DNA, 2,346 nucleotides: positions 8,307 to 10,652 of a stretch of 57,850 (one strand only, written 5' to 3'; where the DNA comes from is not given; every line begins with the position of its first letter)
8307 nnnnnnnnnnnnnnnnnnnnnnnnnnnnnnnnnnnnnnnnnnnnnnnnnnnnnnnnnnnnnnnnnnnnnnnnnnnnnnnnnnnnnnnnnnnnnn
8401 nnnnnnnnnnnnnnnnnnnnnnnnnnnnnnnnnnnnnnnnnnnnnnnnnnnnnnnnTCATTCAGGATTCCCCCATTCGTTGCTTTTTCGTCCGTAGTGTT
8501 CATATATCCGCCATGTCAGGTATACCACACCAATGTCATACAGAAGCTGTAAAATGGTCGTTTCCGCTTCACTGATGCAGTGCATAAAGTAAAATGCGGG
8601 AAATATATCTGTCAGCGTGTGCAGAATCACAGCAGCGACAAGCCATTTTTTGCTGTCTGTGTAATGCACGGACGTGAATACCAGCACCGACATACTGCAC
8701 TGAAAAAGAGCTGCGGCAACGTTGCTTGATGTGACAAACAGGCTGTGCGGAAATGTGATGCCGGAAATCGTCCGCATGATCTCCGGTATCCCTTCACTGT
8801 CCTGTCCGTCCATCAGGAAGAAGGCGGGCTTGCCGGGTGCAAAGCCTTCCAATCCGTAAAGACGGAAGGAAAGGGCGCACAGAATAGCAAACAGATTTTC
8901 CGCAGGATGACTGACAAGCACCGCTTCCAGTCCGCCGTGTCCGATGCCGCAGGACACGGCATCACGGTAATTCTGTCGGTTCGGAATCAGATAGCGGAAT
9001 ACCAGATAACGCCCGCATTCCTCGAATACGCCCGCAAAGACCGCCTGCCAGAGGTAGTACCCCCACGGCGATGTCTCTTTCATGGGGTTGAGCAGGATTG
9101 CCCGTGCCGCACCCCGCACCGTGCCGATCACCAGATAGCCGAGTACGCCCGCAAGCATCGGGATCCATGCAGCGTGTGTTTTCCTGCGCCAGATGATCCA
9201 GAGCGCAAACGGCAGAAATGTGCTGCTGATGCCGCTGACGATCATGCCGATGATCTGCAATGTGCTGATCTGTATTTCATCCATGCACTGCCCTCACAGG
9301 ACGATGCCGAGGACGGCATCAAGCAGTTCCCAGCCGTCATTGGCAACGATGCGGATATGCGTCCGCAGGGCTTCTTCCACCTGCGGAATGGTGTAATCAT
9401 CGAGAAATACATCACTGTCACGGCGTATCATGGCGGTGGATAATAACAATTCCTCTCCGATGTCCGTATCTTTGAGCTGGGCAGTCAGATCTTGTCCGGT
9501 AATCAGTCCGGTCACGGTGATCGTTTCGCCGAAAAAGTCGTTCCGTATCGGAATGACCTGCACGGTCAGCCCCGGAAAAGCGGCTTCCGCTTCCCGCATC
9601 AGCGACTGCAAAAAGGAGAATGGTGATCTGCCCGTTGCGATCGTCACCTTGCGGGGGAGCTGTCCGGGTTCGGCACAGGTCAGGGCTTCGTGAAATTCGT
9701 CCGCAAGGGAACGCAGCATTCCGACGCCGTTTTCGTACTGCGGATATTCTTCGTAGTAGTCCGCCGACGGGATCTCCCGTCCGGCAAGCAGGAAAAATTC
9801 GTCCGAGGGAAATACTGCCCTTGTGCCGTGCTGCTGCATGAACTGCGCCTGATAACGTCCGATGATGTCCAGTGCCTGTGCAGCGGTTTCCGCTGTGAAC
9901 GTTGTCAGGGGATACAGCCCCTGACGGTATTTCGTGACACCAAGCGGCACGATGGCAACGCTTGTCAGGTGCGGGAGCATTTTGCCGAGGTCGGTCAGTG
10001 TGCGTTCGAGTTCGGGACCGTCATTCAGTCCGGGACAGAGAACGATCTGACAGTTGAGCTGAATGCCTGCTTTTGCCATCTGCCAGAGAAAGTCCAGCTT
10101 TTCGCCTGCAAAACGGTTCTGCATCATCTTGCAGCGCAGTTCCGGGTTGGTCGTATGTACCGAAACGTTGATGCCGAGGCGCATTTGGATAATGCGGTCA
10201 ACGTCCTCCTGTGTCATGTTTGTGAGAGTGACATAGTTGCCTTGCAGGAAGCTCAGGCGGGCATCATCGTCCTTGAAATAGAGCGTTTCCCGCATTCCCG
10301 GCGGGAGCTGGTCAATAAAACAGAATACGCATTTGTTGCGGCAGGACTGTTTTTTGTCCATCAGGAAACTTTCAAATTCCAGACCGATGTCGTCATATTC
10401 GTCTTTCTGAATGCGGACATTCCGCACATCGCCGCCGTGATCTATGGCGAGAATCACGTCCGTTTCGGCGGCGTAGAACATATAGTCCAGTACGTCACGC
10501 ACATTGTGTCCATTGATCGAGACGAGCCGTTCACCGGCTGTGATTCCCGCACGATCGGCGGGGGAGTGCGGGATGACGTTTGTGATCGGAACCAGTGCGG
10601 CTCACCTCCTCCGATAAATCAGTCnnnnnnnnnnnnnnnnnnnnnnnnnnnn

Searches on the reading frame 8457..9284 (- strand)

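Call 38: search_protein_families(library=pfam, proteins=[window:8457-9284:-], max_evalue=0.00001)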
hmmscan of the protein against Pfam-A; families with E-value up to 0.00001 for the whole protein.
window:8457-9284:- (275 aa): 1 family
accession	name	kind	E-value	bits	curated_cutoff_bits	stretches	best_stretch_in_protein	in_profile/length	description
PF10086.14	YhfC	-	4.8e-25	88.8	24.2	1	22-238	3-213/222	YhfC intramembrane metalloprotease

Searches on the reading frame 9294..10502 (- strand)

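Call 38: search_protein_families(library=pfam, proteins=[window:9294-10502:-], max_evalue=0.00001)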
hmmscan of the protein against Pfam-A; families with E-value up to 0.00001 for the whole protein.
window:9294-10502:- (402 aa): 2 families
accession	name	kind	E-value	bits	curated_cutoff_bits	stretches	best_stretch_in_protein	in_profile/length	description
PF04459.17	DUF512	-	1.7e-74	249.9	25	1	185-387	1-201/202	Protein of unknown function (DUF512)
PF19238.5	Radical_SAM_2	-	4.5e-65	218.4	26.7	1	33-182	1-151/151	Radical SAM-like domain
